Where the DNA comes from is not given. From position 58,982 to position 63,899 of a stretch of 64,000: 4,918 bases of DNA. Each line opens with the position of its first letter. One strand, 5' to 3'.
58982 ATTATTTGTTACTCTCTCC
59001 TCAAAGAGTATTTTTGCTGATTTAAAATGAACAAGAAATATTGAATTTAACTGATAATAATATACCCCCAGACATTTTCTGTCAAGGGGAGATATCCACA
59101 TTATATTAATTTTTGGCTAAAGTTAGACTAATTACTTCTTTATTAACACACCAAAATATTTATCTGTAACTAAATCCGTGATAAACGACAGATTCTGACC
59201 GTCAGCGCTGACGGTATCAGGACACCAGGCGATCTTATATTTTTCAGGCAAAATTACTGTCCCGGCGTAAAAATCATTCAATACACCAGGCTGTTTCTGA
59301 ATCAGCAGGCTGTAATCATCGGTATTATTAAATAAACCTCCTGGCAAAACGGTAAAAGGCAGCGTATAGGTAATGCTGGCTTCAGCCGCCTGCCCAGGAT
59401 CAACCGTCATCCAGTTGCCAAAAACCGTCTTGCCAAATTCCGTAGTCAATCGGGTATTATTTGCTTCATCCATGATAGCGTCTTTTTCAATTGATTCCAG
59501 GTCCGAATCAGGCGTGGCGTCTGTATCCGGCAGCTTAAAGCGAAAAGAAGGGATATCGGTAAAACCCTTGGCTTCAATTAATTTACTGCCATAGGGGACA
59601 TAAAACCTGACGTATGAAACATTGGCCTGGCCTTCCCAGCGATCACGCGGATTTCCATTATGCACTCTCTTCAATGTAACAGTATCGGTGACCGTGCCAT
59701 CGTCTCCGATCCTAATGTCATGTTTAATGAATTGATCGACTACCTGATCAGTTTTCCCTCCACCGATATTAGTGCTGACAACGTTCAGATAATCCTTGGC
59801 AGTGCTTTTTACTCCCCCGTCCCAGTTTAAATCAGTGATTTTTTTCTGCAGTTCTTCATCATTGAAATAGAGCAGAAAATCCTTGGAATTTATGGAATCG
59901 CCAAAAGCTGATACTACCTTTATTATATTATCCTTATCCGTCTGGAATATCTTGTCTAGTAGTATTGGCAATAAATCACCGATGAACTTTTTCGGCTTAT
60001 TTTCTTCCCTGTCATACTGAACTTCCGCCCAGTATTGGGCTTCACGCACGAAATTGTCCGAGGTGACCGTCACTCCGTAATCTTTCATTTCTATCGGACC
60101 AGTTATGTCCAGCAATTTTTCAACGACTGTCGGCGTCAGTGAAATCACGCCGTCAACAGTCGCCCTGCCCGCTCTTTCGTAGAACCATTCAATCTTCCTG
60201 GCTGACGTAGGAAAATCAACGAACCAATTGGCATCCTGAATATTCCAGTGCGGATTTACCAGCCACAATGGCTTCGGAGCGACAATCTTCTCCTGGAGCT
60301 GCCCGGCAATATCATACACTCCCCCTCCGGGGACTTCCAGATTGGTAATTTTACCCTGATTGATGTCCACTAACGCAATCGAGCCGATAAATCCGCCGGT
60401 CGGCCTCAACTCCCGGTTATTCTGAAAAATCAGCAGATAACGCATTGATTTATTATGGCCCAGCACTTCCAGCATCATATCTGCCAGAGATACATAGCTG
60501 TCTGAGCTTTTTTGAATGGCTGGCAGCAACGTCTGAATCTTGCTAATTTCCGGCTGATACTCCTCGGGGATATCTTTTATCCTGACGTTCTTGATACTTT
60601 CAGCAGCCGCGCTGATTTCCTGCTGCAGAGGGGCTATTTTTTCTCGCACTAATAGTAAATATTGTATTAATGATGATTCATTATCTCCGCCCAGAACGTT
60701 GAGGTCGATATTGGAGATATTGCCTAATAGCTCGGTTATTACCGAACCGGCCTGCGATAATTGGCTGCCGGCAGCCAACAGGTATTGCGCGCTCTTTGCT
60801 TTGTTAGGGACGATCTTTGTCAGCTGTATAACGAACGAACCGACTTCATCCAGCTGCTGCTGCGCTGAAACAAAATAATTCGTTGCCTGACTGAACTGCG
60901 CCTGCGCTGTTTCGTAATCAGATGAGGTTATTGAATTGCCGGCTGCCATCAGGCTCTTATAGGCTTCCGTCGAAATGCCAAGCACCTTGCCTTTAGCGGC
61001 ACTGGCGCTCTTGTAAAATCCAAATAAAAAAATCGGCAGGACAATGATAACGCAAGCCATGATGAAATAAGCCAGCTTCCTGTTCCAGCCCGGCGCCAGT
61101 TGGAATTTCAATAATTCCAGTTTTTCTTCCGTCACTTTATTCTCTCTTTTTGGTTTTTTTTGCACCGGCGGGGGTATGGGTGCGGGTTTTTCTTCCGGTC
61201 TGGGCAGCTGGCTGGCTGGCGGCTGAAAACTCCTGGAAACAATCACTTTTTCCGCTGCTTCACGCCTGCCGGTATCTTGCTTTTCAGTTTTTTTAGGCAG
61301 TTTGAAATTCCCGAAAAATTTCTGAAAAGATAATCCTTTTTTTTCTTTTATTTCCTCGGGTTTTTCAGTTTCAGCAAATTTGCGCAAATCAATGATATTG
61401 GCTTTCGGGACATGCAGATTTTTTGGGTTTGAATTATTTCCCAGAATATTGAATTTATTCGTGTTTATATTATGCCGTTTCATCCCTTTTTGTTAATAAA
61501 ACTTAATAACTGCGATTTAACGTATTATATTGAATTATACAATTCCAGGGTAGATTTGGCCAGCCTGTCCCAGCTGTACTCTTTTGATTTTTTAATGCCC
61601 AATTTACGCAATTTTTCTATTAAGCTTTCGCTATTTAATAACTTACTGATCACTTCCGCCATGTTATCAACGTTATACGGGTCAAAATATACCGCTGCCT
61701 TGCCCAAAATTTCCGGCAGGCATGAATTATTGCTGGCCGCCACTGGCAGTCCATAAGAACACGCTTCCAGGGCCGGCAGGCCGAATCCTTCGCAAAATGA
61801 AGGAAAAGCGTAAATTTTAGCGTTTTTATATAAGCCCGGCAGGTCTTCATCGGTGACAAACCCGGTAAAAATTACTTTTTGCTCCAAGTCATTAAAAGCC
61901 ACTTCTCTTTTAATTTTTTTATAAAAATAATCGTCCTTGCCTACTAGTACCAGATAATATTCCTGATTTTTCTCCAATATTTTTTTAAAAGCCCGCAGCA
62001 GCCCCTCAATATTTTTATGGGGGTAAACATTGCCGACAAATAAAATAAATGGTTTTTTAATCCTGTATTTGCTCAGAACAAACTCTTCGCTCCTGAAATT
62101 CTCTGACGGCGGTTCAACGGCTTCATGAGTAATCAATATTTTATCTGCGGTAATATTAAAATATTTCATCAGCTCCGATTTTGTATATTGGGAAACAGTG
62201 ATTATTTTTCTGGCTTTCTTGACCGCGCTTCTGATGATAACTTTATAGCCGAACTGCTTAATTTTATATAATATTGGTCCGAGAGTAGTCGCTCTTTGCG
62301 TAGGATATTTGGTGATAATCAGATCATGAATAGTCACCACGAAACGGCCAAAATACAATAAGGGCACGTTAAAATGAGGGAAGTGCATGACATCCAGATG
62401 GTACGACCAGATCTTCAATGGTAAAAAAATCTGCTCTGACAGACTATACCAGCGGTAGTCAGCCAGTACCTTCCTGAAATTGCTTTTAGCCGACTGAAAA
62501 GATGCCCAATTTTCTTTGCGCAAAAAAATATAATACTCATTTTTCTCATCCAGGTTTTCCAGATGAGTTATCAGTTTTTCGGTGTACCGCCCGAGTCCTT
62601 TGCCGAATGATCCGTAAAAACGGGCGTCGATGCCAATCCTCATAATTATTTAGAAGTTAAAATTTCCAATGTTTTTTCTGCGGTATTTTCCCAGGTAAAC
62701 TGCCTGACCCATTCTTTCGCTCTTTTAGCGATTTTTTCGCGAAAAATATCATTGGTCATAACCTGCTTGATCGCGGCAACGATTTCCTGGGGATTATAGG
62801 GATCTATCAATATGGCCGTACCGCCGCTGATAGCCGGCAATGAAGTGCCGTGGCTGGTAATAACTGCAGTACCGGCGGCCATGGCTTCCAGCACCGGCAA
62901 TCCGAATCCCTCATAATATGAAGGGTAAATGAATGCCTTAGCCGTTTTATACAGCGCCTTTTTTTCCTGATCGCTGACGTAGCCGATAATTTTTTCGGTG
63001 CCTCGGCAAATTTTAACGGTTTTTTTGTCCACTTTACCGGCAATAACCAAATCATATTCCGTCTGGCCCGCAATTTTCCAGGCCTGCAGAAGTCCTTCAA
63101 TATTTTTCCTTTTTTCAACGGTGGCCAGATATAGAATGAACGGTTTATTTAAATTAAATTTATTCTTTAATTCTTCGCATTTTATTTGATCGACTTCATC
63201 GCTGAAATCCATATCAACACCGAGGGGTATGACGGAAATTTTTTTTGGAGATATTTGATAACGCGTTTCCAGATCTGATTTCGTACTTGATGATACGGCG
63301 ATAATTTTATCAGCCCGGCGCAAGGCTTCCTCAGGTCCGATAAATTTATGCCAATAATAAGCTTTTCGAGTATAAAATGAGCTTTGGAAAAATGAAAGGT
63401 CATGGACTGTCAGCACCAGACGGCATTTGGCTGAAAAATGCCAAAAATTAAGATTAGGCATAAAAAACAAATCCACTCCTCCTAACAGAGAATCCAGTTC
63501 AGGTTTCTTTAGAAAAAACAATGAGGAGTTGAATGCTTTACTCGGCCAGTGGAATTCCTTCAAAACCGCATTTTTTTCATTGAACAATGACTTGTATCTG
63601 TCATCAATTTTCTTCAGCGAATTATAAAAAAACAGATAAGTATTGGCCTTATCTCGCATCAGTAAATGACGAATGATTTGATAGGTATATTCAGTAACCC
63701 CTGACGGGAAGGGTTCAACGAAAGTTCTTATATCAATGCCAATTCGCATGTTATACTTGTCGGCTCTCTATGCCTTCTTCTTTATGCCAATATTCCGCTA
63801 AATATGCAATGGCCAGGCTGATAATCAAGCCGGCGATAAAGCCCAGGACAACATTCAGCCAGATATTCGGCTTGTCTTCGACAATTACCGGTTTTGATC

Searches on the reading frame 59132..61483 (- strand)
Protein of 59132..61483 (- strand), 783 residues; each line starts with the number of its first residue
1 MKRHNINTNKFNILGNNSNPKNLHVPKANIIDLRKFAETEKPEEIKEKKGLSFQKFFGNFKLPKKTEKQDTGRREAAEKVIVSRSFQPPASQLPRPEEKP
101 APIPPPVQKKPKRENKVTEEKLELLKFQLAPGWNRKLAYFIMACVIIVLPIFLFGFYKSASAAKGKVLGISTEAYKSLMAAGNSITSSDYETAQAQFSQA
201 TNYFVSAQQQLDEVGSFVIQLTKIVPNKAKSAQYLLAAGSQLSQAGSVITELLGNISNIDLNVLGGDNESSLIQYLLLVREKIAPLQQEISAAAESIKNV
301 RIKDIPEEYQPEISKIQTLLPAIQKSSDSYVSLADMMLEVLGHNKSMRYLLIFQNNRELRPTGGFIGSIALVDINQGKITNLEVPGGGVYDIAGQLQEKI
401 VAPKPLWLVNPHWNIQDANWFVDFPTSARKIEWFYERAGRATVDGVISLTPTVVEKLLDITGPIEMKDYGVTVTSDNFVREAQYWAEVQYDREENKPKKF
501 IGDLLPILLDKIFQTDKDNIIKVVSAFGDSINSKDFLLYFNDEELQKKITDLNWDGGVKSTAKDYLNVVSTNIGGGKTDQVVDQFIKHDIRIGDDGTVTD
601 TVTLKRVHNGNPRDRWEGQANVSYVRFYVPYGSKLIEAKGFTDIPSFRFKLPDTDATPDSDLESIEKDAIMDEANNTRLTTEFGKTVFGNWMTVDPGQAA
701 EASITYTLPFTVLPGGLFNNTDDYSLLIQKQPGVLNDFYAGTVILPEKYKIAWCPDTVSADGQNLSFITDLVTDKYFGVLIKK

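Call 24: search_protein_families(library=pfam, proteins=[window:59132-61483:-], max_evalue=0.001)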
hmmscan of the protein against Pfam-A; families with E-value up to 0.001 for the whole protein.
window:59132-61483:- (783 aa): 1 family
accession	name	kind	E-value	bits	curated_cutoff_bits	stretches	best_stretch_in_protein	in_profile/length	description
PF13196.11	DUF4012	-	2.5e-30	106.3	28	1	348-481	5-138/144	Protein of unknown function (DUF4012)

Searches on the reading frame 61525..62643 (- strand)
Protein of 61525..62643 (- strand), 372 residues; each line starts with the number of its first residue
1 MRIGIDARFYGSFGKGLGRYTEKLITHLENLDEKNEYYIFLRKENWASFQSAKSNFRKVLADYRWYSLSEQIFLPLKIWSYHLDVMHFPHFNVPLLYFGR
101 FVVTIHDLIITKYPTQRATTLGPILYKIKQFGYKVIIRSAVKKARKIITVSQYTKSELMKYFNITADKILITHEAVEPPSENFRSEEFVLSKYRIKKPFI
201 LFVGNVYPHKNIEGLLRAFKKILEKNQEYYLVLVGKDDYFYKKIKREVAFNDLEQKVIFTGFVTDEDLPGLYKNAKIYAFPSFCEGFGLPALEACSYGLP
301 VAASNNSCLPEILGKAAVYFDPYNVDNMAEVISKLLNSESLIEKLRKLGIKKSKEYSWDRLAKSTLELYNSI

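Call 24: search_protein_families(library=pfam, proteins=[window:61525-62643:-], max_evalue=0.001)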
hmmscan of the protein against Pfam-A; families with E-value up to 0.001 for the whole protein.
window:61525-62643:- (372 aa): 4 families
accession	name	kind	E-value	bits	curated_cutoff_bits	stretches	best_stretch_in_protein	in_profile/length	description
PF00534.26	Glycos_transf_1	-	1.8e-37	129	26.4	1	196-349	14-169/172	Glycosyl transferases group 1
PF13692.12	Glyco_trans_1_4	-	5.5e-30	104.9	27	1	198-337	2-141/142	Glycosyl transferases group 1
PF20706.3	GT4-conflict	-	6.1e-10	39.1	26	1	194-316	194-323/385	Family 4 Glycosyltransferase in conflict systems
PF13439.12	Glyco_transf_4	-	1.8e-07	31.8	28.5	1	16-176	3-166/170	Glycosyltransferase Family 4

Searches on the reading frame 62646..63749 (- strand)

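Call 24: search_protein_families(library=pfam, proteins=[window:62646-63749:-], max_evalue=0.001)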
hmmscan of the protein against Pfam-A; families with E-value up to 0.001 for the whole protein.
window:62646-63749:- (367 aa): 5 families
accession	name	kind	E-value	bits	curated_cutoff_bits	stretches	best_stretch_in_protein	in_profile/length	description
PF00534.26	Glycos_transf_1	-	3.3e-33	115.1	26.4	1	195-347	8-172/172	Glycosyl transferases group 1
PF13692.12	Glyco_trans_1_4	-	2.3e-23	83.4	27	1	203-333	2-142/142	Glycosyl transferases group 1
PF13439.12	Glyco_transf_4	-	8e-16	59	28.5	1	16-181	2-169/170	Glycosyltransferase Family 4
PF13524.12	Glyco_trans_1_2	-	3.7e-08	33.9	25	1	220-361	5-143/144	Glycosyl transferase-like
PF20706.3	GT4-conflict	-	8.2e-07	28.8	26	1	144-352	145-377/385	Family 4 Glycosyltransferase in conflict systems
